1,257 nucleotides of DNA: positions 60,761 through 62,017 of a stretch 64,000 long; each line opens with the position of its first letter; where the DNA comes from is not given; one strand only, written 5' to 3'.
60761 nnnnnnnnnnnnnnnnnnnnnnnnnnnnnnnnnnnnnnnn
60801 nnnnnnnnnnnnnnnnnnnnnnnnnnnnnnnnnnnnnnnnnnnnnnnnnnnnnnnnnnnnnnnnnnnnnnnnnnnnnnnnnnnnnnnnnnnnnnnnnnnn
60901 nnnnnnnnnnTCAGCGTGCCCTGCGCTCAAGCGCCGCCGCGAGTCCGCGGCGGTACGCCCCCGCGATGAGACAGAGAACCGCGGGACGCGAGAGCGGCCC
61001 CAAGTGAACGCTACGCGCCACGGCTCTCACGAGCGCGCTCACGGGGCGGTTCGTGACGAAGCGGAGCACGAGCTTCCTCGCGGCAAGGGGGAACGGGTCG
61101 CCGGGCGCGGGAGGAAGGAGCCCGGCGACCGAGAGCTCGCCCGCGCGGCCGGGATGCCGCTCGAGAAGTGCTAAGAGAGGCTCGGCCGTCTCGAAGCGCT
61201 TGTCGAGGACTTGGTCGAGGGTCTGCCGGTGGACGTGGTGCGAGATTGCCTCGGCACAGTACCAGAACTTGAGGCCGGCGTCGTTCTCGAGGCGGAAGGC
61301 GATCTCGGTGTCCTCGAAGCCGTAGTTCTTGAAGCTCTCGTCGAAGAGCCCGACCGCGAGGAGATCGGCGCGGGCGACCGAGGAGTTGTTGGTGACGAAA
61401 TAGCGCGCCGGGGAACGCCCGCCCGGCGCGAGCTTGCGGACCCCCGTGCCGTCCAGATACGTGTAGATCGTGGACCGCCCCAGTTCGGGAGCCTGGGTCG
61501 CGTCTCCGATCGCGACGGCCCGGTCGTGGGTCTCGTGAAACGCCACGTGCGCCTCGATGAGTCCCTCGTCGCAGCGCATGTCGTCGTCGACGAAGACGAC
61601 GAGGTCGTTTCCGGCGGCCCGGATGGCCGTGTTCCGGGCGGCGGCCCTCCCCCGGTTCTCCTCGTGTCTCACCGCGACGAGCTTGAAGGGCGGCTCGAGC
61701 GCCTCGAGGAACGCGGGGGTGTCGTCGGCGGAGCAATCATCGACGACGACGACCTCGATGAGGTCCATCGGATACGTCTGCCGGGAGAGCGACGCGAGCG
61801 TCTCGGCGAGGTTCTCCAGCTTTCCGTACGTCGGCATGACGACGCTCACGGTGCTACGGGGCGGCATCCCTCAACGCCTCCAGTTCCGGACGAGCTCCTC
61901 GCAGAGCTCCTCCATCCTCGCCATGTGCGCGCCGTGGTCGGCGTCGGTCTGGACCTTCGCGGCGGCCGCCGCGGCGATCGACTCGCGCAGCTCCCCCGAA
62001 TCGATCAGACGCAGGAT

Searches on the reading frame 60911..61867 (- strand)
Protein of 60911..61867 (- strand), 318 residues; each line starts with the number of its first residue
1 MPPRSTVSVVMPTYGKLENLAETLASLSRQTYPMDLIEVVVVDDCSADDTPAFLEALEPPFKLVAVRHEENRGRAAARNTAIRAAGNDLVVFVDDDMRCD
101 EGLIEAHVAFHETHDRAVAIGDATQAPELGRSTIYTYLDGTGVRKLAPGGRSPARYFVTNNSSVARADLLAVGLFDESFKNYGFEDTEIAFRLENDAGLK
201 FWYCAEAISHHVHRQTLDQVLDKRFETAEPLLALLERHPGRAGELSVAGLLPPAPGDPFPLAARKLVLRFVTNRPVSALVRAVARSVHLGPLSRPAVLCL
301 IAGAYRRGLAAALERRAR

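Call 65: search_protein_families(library=ncbifam, proteins=[window:60911-61867:-], max_evalue=1e-8)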
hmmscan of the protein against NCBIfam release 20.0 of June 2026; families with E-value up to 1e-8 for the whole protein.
window:60911-61867:- (318 aa): 12 families
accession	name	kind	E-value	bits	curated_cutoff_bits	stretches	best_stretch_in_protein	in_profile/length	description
NF041875.1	EPS_EpsD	equivalog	7.3e-52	176.8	370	1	7-239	1-235/325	exopolysaccharide biosynthesis glycosyltransferase EpsD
TIGR03965.1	mycofact_glyco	equivalog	6.3e-35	120.9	280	1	5-251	74-320/467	mycofactocin biosynthesis glycosyltransferase MftF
NF041394.1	GtaseAglG_Halo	equivalog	1.2e-17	64.2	440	1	6-212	2-216/304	glucosyl-dolichyl phosphate glucuronosyltransferase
NF038302.1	EPS_HpsE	equivalog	1.5e-17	63.6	300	1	7-123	3-123/307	hormogonium polysaccharide biosynthesis glycosyltransferase HpsE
NF047683.1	TeichurnBiosyTuaG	equivalog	6.8e-17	61.9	400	1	4-119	5-119/252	teichuronic acid biosynthesis protein TuaG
NF050819.1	PolSacchBiosHfsG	equivalog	1.5e-16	60.4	500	1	5-195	12-203/302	polysaccharide biosynthesis protein HfsG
NF038299.1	EPS_HpsN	equivalog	2.9e-16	59.3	425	1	6-115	2-110/317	hormogonium polysaccharide biosynthesis glycosyltransferase HpsN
TIGR03937.1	PgaC_IcaA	equivalog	9.2e-15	54.5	422.3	1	6-107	46-146/407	poly-beta-1,6-N-acetyl-D-glucosamine synthase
NF007482.0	PRK10073.1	equivalog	6.9e-14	51.6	423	1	5-124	6-123/334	glycosyltransferase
TIGR03111.1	glyc2_xrt_Gpos1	hypoth_equivalog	9.8e-10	37.8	363.95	1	6-120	50-165/439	TIGR03111 family XrtG-associated glycosyltransferase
TIGR04283.1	glyco_like_mftF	equivalog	2.5e-09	37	182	1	7-111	1-97/221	TIGR04283 family arsenosugar biosynthesis glycosyltransferase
TIGR04242.1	nodulat_NodC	equivalog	6.2e-09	35.3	550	0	6-109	49-154/395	chitooligosaccharide synthase NodC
